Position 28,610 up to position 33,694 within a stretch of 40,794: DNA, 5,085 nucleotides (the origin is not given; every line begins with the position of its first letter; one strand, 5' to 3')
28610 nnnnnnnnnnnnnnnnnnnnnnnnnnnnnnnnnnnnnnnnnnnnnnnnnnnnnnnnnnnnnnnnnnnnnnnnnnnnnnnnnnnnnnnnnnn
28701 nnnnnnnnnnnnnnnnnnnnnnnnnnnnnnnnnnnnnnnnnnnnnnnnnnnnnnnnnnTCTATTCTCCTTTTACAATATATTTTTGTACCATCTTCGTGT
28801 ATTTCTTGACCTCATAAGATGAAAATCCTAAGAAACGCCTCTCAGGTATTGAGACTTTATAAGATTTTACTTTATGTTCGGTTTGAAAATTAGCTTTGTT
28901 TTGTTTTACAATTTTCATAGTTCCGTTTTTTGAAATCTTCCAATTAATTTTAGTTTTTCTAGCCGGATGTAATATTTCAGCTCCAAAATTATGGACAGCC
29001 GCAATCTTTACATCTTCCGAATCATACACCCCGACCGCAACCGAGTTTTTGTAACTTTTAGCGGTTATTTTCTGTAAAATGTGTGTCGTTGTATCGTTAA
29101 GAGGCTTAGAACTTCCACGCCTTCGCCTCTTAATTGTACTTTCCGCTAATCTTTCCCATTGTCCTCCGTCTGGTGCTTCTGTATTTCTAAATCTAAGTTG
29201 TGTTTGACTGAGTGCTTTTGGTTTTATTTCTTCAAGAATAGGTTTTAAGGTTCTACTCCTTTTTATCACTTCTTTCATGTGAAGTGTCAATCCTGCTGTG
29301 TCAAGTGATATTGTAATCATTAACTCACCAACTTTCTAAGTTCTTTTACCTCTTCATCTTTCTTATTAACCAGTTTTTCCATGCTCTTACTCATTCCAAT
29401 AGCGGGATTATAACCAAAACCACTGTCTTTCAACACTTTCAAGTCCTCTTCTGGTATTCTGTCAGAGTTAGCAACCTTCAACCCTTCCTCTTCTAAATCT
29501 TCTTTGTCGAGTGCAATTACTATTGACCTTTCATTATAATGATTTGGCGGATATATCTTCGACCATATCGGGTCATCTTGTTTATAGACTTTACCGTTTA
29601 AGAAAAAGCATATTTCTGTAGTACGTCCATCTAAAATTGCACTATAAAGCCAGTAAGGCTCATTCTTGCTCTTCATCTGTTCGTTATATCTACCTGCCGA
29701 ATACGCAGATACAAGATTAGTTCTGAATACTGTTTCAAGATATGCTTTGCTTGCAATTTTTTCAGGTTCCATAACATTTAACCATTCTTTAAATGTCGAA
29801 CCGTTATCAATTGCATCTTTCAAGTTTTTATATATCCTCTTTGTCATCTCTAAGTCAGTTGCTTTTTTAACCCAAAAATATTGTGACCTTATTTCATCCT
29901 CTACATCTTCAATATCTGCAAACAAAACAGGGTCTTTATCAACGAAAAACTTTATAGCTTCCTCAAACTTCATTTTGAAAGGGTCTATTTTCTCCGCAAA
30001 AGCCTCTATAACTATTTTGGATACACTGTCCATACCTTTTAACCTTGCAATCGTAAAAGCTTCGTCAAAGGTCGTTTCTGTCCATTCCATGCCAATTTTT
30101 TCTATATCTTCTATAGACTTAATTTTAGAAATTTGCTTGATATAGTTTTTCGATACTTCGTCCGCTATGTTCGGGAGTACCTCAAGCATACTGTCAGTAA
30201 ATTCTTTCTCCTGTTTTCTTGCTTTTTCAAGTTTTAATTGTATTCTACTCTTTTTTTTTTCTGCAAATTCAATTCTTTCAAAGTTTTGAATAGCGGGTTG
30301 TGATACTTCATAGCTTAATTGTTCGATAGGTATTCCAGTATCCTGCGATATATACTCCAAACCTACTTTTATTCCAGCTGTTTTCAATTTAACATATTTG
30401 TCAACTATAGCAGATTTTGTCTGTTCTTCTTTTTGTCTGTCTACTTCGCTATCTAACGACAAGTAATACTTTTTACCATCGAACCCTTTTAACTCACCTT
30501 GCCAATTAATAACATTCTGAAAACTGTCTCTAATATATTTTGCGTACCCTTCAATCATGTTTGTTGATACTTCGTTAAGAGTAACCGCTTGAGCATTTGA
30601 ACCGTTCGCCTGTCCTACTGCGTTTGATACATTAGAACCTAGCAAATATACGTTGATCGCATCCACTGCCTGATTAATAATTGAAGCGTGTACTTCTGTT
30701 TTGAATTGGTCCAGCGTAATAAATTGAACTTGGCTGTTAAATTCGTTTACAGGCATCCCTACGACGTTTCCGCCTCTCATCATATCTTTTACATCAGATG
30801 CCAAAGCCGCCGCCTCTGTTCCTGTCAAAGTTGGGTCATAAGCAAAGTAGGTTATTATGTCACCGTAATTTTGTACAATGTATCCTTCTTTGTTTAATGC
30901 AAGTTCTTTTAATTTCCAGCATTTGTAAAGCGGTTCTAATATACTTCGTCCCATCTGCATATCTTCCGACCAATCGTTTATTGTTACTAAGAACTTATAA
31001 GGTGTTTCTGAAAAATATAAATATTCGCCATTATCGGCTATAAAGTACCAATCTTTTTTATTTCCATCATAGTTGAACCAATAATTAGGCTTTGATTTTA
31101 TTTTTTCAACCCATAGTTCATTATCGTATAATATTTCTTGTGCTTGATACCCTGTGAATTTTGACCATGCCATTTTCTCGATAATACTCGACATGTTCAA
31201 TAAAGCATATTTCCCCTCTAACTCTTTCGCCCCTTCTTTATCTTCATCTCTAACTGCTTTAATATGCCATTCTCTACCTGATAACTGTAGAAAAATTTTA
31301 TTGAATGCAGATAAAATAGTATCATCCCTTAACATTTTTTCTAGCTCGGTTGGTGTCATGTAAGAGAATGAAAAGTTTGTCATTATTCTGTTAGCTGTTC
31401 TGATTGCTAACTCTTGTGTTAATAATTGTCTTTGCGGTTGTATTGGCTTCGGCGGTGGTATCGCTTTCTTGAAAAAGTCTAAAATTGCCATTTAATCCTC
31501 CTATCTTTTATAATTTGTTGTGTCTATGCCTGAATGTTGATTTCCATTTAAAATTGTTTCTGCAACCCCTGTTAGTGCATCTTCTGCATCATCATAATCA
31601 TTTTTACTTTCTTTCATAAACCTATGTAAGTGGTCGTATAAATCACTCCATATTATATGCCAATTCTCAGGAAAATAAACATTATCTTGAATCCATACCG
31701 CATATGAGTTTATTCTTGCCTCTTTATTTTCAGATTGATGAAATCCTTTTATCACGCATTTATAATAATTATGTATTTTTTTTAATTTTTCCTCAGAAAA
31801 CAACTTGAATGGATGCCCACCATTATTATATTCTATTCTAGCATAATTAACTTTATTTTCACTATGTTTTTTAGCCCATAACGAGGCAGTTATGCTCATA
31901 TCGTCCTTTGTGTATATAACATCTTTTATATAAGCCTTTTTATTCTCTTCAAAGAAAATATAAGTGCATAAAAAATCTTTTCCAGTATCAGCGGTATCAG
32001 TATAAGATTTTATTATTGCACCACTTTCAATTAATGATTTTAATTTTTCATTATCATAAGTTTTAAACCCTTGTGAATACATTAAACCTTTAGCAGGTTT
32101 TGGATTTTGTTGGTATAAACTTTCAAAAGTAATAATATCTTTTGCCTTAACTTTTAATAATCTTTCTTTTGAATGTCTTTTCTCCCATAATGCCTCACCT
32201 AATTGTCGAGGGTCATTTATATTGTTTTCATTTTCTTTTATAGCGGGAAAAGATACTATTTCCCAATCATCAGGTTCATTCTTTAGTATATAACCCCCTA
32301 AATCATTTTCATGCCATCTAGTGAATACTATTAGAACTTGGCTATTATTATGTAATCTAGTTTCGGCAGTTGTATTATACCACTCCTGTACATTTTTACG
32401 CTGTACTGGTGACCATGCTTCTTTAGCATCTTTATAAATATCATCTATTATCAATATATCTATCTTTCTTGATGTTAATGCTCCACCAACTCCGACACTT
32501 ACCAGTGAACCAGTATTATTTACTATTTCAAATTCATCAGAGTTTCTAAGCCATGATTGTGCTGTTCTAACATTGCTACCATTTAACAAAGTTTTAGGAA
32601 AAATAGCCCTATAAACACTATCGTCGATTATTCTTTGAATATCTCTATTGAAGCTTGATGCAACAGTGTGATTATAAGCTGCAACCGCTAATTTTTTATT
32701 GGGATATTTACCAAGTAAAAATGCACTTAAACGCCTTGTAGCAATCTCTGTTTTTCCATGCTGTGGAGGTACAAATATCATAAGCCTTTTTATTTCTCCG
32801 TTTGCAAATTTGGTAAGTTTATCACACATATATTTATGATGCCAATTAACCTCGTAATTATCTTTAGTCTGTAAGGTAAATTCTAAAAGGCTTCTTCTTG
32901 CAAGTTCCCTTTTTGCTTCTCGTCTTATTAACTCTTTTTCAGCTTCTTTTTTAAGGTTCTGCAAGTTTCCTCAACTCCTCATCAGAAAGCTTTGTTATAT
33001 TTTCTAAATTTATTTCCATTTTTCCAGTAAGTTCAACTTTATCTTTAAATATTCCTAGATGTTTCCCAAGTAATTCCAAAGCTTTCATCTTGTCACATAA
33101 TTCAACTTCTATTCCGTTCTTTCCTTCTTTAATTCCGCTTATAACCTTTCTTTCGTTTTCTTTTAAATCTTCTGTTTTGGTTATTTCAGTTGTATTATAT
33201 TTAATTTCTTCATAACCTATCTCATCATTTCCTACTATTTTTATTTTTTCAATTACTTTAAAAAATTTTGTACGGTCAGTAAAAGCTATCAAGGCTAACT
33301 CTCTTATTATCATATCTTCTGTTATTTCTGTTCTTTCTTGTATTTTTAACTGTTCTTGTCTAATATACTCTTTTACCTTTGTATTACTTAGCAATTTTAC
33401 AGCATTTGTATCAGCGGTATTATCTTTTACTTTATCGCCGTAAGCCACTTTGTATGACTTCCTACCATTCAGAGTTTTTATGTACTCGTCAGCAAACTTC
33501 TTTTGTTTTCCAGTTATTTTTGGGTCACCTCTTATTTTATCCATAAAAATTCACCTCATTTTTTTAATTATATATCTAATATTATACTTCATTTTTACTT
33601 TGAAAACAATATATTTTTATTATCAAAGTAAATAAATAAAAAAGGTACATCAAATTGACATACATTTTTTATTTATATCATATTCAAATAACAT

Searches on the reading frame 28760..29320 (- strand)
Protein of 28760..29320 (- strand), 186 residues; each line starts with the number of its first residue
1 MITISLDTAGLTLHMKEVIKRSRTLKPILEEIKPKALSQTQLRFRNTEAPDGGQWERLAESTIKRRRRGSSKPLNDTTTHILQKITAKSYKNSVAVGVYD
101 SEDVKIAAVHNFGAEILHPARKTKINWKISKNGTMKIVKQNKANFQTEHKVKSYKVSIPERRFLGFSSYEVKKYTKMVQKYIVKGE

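Call 72: search_protein_families(library=phrogs, proteins=[window:28760-29320:-], max_evalue=0.001)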
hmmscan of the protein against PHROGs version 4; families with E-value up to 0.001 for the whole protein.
window:28760-29320:- (186 aa): 3 families
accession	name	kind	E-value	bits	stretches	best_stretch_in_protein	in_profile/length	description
phrog_26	-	connector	3.4e-23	83.6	1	1-184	77-228/321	tail completion or Neck1 protein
phrog_222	-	connector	1.5e-09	39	1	14-87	195-259/276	tail completion or Neck1 protein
phrog_8396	-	unknown function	0.00016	22.6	0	86-114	12-39/78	-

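Call 88: search_protein_families(library=pfam, proteins=[window:28760-29320:-], max_evalue=0.1)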
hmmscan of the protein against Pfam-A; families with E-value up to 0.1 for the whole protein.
window:28760-29320:- (186 aa): 2 families
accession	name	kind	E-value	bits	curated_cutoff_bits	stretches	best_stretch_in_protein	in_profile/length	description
PF05069.18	Phage_tail_S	-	2.1e-15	57.3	24.3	1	8-181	3-146/148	Phage virion morphogenesis family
PF00956.23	NAP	-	0.0097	15.6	28.6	1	114-166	165-216/266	Nucleosome assembly protein (NAP)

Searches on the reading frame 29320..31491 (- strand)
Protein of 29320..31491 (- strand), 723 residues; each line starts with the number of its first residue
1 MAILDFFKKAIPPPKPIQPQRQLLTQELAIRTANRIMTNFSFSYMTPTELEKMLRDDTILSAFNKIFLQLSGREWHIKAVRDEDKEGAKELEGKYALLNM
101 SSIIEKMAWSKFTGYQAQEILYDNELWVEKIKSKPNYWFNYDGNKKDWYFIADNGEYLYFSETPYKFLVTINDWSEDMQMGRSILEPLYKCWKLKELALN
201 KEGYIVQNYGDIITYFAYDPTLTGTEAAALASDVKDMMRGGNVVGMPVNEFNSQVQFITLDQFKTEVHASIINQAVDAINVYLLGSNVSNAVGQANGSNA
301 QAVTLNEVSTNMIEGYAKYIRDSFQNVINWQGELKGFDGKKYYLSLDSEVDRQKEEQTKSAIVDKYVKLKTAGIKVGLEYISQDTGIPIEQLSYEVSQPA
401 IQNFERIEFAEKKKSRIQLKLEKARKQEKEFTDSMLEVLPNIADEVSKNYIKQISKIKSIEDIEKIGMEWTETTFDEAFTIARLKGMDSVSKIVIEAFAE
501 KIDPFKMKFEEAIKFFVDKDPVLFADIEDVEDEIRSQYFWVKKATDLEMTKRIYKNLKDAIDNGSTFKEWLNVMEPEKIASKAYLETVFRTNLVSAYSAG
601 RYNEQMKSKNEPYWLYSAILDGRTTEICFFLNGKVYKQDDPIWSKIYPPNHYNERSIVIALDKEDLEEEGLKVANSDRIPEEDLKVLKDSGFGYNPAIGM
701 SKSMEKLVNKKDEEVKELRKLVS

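Call 18: search_protein_families(library=pfam, proteins=[window:29320-31491:-], max_evalue=0.01)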
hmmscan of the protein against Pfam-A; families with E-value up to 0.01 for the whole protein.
window:29320-31491:- (723 aa): 3 families
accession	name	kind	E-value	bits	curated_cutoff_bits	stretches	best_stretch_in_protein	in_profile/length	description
PF06074.18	Portal_Mu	-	1.1e-34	120.7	23.9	1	50-387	4-336/336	Portal protein of Mu bacteriophage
PF04233.19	Phage_Mu_F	-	4.3e-20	73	29.6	1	552-656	2-109/112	Phage Mu protein F like protein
PF18489.6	Alpha_Helical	-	0.0018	18.9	32.4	1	30-93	42-105/127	Alpha helical domain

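Call 62: search_dna_similar(query=window:29320-31491:-, collection=phages, mode=protein, max_rows=15)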
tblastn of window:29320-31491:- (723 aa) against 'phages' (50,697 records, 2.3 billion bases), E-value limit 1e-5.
Records with a match: 220; places in all: 220; records where one place covers at least 80% of the query: 1.
Best place of each record, by identity: <60% 220.
By first word of the organism name: Pseudomonas 143; Burkholderia 11; Bacteriophage 10; Escherichia 8; Ralstonia 8; Yersinia 5; Klebsiella 3; Stenotrophomonas 3; Meiothermus 2; Shigella 2; and 20 more.
By host as written in the record: Pseudomonas aeruginosa 47; - 44; Pseudomonas aeruginosa PA14 32; Ralstonia solanacearum 6; Burkholderia sp. 5; Yersinia pestis EV76-CN 4; Escherichia coli 3; Helicobacter pullorum 3; and 61 more.
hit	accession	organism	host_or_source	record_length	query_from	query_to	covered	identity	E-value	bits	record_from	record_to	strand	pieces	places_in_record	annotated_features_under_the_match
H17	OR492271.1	Fusobacterium phage phiFN37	Fusobacterium necrophorum subsp. ...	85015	45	722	94%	29.9%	3e-71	259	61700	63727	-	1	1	minor head protein and DNA pilot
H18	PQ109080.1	Thermus phage Riverbug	Thermus thermophilus HB8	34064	503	697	27%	34.7%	9e-22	107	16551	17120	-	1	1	minor head protein and DNA pilot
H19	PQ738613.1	Escherichia phage PhiKM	Escherichia coli (uropathogenic)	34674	478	689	29%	30.8%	8e-18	95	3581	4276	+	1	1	virion morphogenesis protein | hypothetical protein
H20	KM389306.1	Escherichia phage Phi06_2974 B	-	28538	477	689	29%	29.8%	2e-17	94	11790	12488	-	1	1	record has no annotation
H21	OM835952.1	Klebsiella phage KP12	Klebsiella pneumoniae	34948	480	689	29%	30.2%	4e-17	92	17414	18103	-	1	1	virion morphogenesis protein | FluMu-like protein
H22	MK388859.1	Klebsiella phage ST405-OXA48phi1.1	Klebsiella pneumoniae ST405-OXA48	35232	468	722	35%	24.7%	2e-17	93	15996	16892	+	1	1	head morphogenesis protein | hypothetical protein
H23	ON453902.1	Clostridium phage Villandry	Enterocloster clostridioformis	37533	486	697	29%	29.1%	5e-14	82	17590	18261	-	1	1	head morphogenesis protein | portal protein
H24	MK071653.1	Meiothermus phage MMP7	Meiothermus sp.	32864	510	696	26%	32.3%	4e-20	102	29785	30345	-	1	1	head morphogenesis protein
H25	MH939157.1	Meiothermus phage MMP17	Meiothermus sp.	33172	510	696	26%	32.3%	4e-20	102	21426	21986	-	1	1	putative head morphogenesis protein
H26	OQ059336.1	Psychrobacter phage vB_PmaS_Y8A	Psychrobacter sp.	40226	505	715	29%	27.8%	3e-12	77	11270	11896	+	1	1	hypothetical protein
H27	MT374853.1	Yersinia phage vB_YpM_5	Yersinia pestis EV76-CN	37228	497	717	31%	26.4%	2e-13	81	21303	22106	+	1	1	hypothetical protein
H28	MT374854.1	Yersinia phage vB_YpM_6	Yersinia pestis EV76-CN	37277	497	717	31%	26.4%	2e-13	81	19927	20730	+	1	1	hypothetical protein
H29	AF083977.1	Escherichia phage Mu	Escherichia sp.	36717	497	717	31%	26.4%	2e-13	81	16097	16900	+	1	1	minor head protein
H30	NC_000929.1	Escherichia phage Mu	Escherichia coli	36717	497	717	31%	26.4%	2e-13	81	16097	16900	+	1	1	minor head protein and DNA pilot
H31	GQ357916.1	Escherichia phage D108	Escherichia coli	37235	497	717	31%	26.4%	3e-13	80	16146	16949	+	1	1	30: virion morphogenesis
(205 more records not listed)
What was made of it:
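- Tried and rejected: The nearest portal is Fusobacterium phage phiFN37, at 30% identity (call 62).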

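Call 73: get_annotated_region(hit=H17, flank=20000)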
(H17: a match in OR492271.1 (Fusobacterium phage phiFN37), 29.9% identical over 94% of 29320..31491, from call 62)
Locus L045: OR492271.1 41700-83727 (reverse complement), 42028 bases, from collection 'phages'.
description: Fusobacterium phage phiFN37, complete genome.
organism: Fusobacterium phage phiFN37 (NCBI taxid 3079567)
taxonomy: Viruses
host: Fusobacterium necrophorum subsp. necrophorum strain FN37; source: -; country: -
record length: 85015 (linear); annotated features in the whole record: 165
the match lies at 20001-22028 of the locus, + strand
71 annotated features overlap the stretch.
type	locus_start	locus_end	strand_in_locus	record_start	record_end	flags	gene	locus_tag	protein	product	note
CDS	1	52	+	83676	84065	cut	-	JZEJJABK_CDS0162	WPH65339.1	hypothetical protein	unknown function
CDS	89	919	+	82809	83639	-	-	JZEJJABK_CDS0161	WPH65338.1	hypothetical protein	unknown function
CDS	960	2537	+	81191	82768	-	-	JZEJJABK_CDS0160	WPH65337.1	DUF4942 domain-containing protein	unknown function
CDS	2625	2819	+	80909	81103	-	-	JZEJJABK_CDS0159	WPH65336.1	hypothetical protein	unknown function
CDS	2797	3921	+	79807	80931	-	-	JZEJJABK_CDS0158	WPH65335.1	integrase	integration and excision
CDS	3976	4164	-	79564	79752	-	-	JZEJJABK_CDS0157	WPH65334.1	hypothetical protein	unknown function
CDS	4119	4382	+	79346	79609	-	-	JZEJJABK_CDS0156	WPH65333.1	hypothetical protein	unknown function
CDS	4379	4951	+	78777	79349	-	-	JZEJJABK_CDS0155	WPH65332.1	hypothetical protein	unknown function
CDS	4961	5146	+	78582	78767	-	-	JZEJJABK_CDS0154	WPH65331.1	hypothetical protein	unknown function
CDS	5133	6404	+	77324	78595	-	-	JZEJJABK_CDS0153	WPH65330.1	phosphoadenosine phosphosulfate reductase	moron; auxiliary metabolic gene and host takeover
CDS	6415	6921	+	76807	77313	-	-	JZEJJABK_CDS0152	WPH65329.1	ParB-like partition protein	DNA; RNA and nucleotide metabolism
CDS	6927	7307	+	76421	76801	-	-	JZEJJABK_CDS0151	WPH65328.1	hypothetical protein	unknown function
CDS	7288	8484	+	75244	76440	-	-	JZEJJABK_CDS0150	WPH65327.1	DNA helicase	DNA; RNA and nucleotide metabolism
CDS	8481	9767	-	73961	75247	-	-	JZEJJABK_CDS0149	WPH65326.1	hypothetical protein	unknown function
CDS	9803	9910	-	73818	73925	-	-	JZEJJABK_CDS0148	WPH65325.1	hypothetical protein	unknown function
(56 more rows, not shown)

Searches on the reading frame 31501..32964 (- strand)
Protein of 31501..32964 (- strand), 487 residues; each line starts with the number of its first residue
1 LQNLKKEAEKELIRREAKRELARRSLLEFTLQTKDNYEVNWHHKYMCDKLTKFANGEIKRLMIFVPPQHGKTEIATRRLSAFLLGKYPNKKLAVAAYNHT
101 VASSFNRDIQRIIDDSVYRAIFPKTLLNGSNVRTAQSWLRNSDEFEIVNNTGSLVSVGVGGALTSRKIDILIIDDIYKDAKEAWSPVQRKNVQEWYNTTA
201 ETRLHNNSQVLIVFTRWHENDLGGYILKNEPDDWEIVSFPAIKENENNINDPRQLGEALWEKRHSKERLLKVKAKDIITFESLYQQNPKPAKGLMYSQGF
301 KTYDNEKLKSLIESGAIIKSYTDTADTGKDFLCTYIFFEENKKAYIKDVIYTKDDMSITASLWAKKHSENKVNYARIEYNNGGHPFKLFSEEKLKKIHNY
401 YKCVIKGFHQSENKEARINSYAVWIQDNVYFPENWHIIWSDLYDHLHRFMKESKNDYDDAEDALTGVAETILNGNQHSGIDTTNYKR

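Call 18: search_protein_families(library=pfam, proteins=[window:31501-32964:-], max_evalue=0.01)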
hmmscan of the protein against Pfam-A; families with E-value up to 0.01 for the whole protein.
window:31501-32964:- (487 aa): 2 families
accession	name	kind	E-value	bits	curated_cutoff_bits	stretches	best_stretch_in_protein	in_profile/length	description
PF03237.21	Terminase_6N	-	1.1e-13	51.8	22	1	63-259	2-183/215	Terminase large subunit, T4likevirus-type, N-terminal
PF22530.2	Terminase-T7_RNaseH-like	-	5.6e-07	30.2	27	1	323-420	2-97/108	Terminase Bacteriophage T7, Ribonuclease H-like domain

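Call 61: search_dna_similar(query=window:31501-32964:-, collection=phages, mode=protein, max_rows=15)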
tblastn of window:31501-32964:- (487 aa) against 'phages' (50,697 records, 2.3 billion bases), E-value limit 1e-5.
Records with a match: 1340; places in all: 1342; records where one place covers at least 80% of the query: 274.
Best place of each record, by identity: <60% 1340.
By first word of the organism name: Mycobacterium 426; Microbacterium 254; Acinetobacter 51; Bacteriophage 47; Brucella 41; Lactococcus 40; Helicobacter 40; Caulobacter 37; Streptococcus 33; Bacteroides 31; and 80 more.
By host as written in the record: Mycobacterium smegmatis mc2 155 307; Microbacterium foliorum NRRL B-24224 SEA 103; Microbacterium foliorum NRRL B-24224 95; - 69; Mycobacterium smegmatis mc#155 67; Helicobacter pylori 30; Microbacterium paraoxydans NWU1 27; Acinetobacter baumannii 20; and 277 more.
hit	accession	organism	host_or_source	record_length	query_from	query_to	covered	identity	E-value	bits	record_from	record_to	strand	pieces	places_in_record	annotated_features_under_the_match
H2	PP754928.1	Porphyromonas phage phage005b_ATCC49417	Porphyromonas gingivalis ATCC 49417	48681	15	469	93%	45.5%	5e-96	383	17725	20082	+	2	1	terminase large subunit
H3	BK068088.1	Porphyromonas phage phage005a_ATCC49417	Porphyromonas gingivalis ATCC 49417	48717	15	469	93%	45.5%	5e-96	383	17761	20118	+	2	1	terminase LSU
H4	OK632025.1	Elizabethkingia phage TCUEAP2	Elizabethkingia anophelis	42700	22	475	93%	41.0%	3e-84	289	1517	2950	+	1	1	terminase large subunit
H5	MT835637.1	Bacteriophage sp.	human fecal samples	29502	22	475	93%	40.3%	2e-84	290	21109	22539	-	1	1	record has no annotation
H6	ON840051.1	Caudoviricetes sp.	Rattus norvegicus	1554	16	475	94%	39.1%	6e-90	288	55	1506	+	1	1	large terminase protein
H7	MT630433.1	Bacteroides phage vB_BfrS_23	Bacteroides fragilis GB124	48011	2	469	96%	38.2%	2e-78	272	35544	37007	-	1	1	terminase large subunit | hypothetical protein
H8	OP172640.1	Alistipes phage AS73P1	Alistipes shahii DA73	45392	16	475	94%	38.7%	2e-81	281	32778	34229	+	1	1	hypothetical protein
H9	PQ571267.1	Bacteroides phage BKO1-3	Bacteroides koreensis HM3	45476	22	475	93%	38.8%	3e-82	283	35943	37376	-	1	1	terminase large subunit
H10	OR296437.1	Bacteroides phage C1_85S2P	Bacteroides uniformis MB20-85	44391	22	475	93%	38.6%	2e-81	281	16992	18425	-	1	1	hypothetical protein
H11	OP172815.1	Parabacteroides phage PD491P1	Parabacteroides distasonis DA491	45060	22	475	93%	38.6%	6e-80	277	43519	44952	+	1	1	hypothetical protein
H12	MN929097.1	Parabacteroides phage PDS1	Parabacteroides distasonis APCS2/PD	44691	22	475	93%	38.2%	8e-69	286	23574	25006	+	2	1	terminase large subunit (x2)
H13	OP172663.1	Bacteroides phage BF10P2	Bacteroides fragilis CSC10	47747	11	469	94%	37.5%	6e-77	268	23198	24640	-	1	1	hypothetical protein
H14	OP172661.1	Bacteroides phage BF8P1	Bacteroides fragilis TSN8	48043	11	469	94%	37.5%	6e-77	268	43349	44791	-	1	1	hypothetical protein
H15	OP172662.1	Bacteroides phage BF10P1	Bacteroides fragilis CSC10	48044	11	469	94%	37.5%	6e-77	268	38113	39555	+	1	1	hypothetical protein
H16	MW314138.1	Bacteroides phage vB_BfraS_NCTC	Bacteroides fragilis NCTC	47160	11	469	94%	37.5%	3e-76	266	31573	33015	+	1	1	terminase large subunit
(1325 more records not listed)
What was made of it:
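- Tried and rejected: The nearest TerL sequences are in Bacteroidota phages, at 38-45% identity (call 61).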

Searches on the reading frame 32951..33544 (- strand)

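Call 18: search_protein_families(library=pfam, proteins=[window:32951-33544:-], max_evalue=0.01)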
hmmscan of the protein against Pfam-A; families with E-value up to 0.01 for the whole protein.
window:32951-33544:- (197 aa): 1 family
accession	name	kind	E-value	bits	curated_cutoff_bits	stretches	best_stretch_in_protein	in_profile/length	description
PF03592.21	Terminase_2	-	2.3e-32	113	26.1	1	11-173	2-138/141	Terminase small subunit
